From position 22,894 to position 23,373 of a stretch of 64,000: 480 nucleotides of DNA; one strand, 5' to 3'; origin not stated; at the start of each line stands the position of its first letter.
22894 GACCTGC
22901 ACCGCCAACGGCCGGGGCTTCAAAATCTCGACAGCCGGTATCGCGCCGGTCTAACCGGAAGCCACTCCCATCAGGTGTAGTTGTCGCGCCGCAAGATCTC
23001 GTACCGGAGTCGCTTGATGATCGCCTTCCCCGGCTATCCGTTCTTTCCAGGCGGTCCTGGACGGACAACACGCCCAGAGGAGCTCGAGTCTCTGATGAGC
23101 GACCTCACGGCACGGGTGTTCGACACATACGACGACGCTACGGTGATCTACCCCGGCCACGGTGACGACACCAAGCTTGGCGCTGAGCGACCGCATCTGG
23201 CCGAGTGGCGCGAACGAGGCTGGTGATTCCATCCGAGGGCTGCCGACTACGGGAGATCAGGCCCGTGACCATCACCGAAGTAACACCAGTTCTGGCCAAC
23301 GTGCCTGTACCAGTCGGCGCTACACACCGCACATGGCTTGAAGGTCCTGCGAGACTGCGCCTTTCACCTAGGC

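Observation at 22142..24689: Three copies of the MBL-hydrolase 3' end bracket two small cargo cassettes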

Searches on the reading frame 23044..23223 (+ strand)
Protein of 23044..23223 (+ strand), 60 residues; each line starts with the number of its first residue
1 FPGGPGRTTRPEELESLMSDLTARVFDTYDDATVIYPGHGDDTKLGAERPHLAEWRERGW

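Call 18: search_dna_similar(query=window:23044-23223:+, collection=phages, mode=protein, max_evalue=0.001, max_rows=40)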
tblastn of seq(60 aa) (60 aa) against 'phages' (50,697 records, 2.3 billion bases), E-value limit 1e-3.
Records with a match: 14; places in all: 14; records where one place covers at least 80% of the query: 14.
Best place of each record, by identity: 60-80% 13; <60% 1.
By first word of the organism name: Mycobacterium 12; Bacteriophage 2.
By host as written in the record: Mycobacterium smegmatis mc2 155 8; Mycobacterium smegmatic mc2 155 2; - 2; Mycobacterium smegmatis mc2155 1; Mycobacterium smegmatis mc#155 1.
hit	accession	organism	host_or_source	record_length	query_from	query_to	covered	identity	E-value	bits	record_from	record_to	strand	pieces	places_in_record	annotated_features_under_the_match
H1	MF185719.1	Mycobacterium phage Edugator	Mycobacterium smegmatis mc2 155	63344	1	60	100%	73.3%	7e-25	100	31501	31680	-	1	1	38: hydrolase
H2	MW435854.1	Mycobacterium phage Psycho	Mycobacterium smegmatis mc2 155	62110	1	60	100%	73.3%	1e-24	100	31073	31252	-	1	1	38: hydrolase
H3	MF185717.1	Mycobacterium phage AlleyCat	Mycobacterium smegmatis mc2 155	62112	1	60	100%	73.3%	1e-24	100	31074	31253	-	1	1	38: hydrolase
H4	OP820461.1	Mycobacterium phage Dadosky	Mycobacterium smegmatis mc2 155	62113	1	60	100%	73.3%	1e-24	100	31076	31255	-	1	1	38: hydrolase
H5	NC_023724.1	Mycobacterium phage Larva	Mycobacterium smegmatis mc2 155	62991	1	60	100%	73.3%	1e-24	100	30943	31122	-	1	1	38: hydrolase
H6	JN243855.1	Mycobacterium phage Larva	Mycobacterium smegmatis mc2 155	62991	1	60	100%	73.3%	1e-24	100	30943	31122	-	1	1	38: hypothetical protein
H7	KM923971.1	Mycobacterium phage Kratio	Mycobacterium smegmatis mc2 155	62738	1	60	100%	73.3%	2e-24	99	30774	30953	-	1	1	hypothetical protein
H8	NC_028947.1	Mycobacterium phage Kratio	Mycobacterium smegmatis mc2 155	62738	1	60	100%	73.3%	2e-24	99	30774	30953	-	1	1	hydrolase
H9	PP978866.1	Mycobacterium phage Agent47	Mycobacterium smegmatis mc2155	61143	1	60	100%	71.7%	7e-24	97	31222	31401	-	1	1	38: hydrolase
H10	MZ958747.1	Mycobacterium phage InvictusManeo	Mycobacterium smegmatis mc#155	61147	1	60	100%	71.7%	7e-24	97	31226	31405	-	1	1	37: hypothetical protein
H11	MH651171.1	Mycobacterium phage Collard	Mycobacterium smegmatic mc2 155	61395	1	60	100%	71.7%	7e-24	97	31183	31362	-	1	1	37: hydrolase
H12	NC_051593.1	Mycobacterium phage Collard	Mycobacterium smegmatic mc2 155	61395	1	60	100%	71.7%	7e-24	97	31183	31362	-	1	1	37: hydrolase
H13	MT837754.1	Bacteriophage sp.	human fecal samples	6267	1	60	100%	63.9%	1e-18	82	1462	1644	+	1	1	record has no annotation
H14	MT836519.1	Bacteriophage sp.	human fecal samples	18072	1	60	100%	57.4%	6e-15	72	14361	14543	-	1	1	record has no annotation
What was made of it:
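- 23044..23226 (+): Copy 2: orphan 3' end with an intact 60-codon frame, element-borne 'GPGRTT' type; an earlier live end that was displaced. 73% aa to 12 K5-type phage records, E 7e-25 (call 18).
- tblastn of copy 2 finds a 60-codon fragment in 12 phage records, all K5-type mycobacteriophages (73% aa, E about 1e-24, call 18).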

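Call 19: search_dna_similar(query=window:23044-23223:+, collection=plasmids, mode=protein, max_evalue=0.001, max_rows=30)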
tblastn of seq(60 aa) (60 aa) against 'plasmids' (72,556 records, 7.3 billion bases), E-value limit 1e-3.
Records with a match: 24; places in all: 25; records where one place covers at least 80% of the query: 24.
Best place of each record, by identity: 60-80% 7; <60% 17.
By first word of the organism name: Rhodococcus 11; Streptomyces 5; Tsukamurella 2; Gordonia 2; Nonomuraea 1; Corynebacterium 1; Mycobacterium 1; Dietzia 1.
By predicted mobility (MOB-suite, as given by PLSDB): non-mobilizable 16; mobilizable 8.
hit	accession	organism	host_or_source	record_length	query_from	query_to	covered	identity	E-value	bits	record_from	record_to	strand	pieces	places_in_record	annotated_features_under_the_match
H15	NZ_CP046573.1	Rhodococcus sp. WAY2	cell culture,bacterial consortium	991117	1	60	100%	63.3%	1e-21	92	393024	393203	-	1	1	MBL fold metallo-hydrolase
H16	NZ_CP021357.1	Rhodococcus oxybenzonivorans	river sediment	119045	1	60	100%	63.3%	1e-21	92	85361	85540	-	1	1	MBL fold metallo-hydrolase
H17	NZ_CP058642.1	Rhodococcus sp. ZPP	cell culture,soil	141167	1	60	100%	63.3%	1e-21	92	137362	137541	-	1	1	MBL fold metallo-hydrolase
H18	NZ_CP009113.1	Rhodococcus opacus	soil sample, Enrichment culture with ...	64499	1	60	100%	63.3%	4e-21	91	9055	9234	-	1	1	MBL fold metallo-hydrolase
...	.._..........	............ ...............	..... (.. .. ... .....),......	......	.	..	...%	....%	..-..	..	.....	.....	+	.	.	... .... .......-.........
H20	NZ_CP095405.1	Rhodococcus opacus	Whole organism,nitrophenolics and ...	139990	1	60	100%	61.7%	3e-21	91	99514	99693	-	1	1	MBL fold metallo-hydrolase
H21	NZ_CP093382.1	Rhodococcus opacus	cell culture,forest soil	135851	1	60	100%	60.0%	9e-21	90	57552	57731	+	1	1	MBL fold metallo-hydrolase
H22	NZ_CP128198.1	Gordonia sp. Swx-4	cell culture,Sandstone of the Ordos ...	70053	1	60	100%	58.3%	9e-18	81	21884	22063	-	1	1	MBL fold metallo-hydrolase | SAM-dependent methyltransferase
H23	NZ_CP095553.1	Gordonia hongkongensis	single cell,the blood culture and the ...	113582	1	60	100%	58.3%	9e-18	81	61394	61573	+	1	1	MBL fold metallo-hydrolase | SAM-dependent methyltransferase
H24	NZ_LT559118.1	Nonomuraea gerenzanensis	-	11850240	1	60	100%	52.5%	3e-13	68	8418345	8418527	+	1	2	none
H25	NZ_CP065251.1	Streptomyces clavuligerus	cell culture,lab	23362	1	55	92%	55.4%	3e-9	57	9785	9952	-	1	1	MBL fold metallo-hydrolase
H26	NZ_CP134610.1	Streptomyces sp. ITFR-16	Ips typographus,whole organism,Ips ...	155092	1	59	98%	45.0%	4e-6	48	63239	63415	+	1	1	MBL fold metallo-hydrolase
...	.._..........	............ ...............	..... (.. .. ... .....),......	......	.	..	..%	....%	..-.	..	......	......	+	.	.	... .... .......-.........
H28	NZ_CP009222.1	Corynebacterium deserti GIMN1.010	mixed sand sample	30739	1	60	100%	42.6%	2e-6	49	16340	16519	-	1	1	MBL fold metallo-hydrolase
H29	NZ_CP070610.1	Rhodococcus koreensis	cell culture,rhizosphere of apple ...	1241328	1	59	98%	43.3%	2e-6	49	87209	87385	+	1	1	record has no annotation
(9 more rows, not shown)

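Call 20: get_annotated_region(hit=H5, flank=4000)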
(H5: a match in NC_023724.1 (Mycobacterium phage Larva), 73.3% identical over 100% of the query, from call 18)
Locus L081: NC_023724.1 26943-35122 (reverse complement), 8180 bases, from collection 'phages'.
description: Mycobacterium phage Larva, complete genome.
organism: Mycobacterium phage Larva (NCBI taxid 2922990)
taxonomy: Viruses; Duplodnaviria; Heunggongvirae; Uroviricota; Caudoviricetes; Weiservirinae; Kratiovirus; Kratiovirus larva
host: Mycobacterium smegmatis mc2 155; source: soil; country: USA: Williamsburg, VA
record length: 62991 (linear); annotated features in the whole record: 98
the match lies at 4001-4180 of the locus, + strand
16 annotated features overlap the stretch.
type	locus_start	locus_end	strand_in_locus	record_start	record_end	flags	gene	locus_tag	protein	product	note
CDS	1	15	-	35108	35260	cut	45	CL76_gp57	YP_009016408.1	hypothetical protein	gp45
CDS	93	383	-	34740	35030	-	44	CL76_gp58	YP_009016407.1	hypothetical protein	gp44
CDS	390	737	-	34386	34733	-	43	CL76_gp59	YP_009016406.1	transcriptional repressor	gp43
CDS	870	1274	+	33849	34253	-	42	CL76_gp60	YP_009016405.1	transcriptional repressor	gp42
CDS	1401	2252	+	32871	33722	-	41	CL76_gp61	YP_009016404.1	hypothetical protein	gp41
CDS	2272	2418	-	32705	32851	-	40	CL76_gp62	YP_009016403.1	hypothetical protein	gp40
CDS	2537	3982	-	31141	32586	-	39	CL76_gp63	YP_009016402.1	integrase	gp39; integrase, S-int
CDS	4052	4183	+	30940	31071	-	38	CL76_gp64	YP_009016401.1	hydrolase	gp38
CDS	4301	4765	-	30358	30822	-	37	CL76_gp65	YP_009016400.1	HTH DNA binding protein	gp37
CDS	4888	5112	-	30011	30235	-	36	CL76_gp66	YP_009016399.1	hypothetical protein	gp36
CDS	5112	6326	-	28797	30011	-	35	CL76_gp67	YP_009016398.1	hypothetical protein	gp35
CDS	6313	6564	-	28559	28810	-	34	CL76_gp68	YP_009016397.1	hypothetical protein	gp34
CDS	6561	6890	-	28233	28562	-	33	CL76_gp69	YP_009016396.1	hypothetical protein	gp33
CDS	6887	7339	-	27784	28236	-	32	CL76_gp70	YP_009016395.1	holin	gp32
CDS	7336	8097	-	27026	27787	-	31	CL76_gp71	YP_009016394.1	lysin B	gp31; LysB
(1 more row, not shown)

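Call 36: find_related_loci(query=A2, collection=viral_contigs, flank=10000)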
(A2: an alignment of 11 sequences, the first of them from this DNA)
Query A2 (60 aa) in viral_contigs; peptide patterns used: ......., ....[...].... (x = any residue, [..] = any of these).
20 stretches matched a pattern; 7 encode a relative of the query (tblastn E <= 1e-3); 7 distinct loci.
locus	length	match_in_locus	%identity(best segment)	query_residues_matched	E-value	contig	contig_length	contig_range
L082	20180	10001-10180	73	1-60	4e-29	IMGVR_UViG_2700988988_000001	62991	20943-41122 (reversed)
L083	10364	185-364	75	1-60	5e-29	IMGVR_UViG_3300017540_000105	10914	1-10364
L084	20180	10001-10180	72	1-60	3e-28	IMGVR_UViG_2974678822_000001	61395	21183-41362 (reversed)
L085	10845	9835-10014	68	1-60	4e-25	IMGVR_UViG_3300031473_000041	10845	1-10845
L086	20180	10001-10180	62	1-60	7e-23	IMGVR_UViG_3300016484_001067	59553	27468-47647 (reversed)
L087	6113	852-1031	63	1-60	5e-22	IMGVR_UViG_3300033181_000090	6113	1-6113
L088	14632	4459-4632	66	1-58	1e-21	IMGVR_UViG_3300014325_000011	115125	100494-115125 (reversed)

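Call 68: search_protein_families(library=pfam, proteins=[L081:2540-3982:-, L085:8314-9792:-, L085:4437-6830:-, L085:6611-7600:-, L085:2264-2611:-, L085:2854-3636:-, L085:4141-4515:-], max_evalue=0.001)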
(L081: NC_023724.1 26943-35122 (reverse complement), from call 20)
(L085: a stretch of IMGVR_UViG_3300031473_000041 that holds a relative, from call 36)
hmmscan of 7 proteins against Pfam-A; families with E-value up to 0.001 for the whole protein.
L081:2540-3982:- (481 aa): 2 families
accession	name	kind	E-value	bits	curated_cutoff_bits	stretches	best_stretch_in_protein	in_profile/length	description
PF00239.26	Resolvase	-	3.1e-25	89.4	23.3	1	9-157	1-144/145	Resolvase, N terminal domain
PF07508.19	Recombinase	-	9.5e-11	42.3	21.1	1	181-272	1-101/102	Recombinase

L085:8314-9792:- (493 aa): 1 family
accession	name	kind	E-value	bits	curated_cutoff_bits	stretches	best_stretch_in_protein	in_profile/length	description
PF00239.26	Resolvase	-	1.8e-26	93.4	23.3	1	2-150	1-144/145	Resolvase, N terminal domain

L085:4437-6830:- (798 aa): 2 families
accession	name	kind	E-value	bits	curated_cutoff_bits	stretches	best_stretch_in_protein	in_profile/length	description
PF12965.13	DUF3854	-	8e-20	71.5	23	1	184-295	8-125/130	Domain of unknown function (DUF3854)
PF12307.13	DUF3631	-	5e-17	63.1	24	1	543-708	21-180/182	Protein of unknown function (DUF3631)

L085:6611-7600:- (330 aa): 0 families

L085:2264-2611:- (116 aa): 0 families

L085:2854-3636:- (261 aa): 0 families

L085:4141-4515:- (125 aa): 1 family
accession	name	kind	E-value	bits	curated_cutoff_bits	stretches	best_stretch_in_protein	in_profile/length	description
PF02467.21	Whib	-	6.9e-11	43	23.6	1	61-106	12-58/65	Transcription factor WhiB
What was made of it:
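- In Larva it lies 19 nt from gp39, which has Resolvase plus Recombinase domains and is therefore a large serine recombinase (calls 20, 68).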
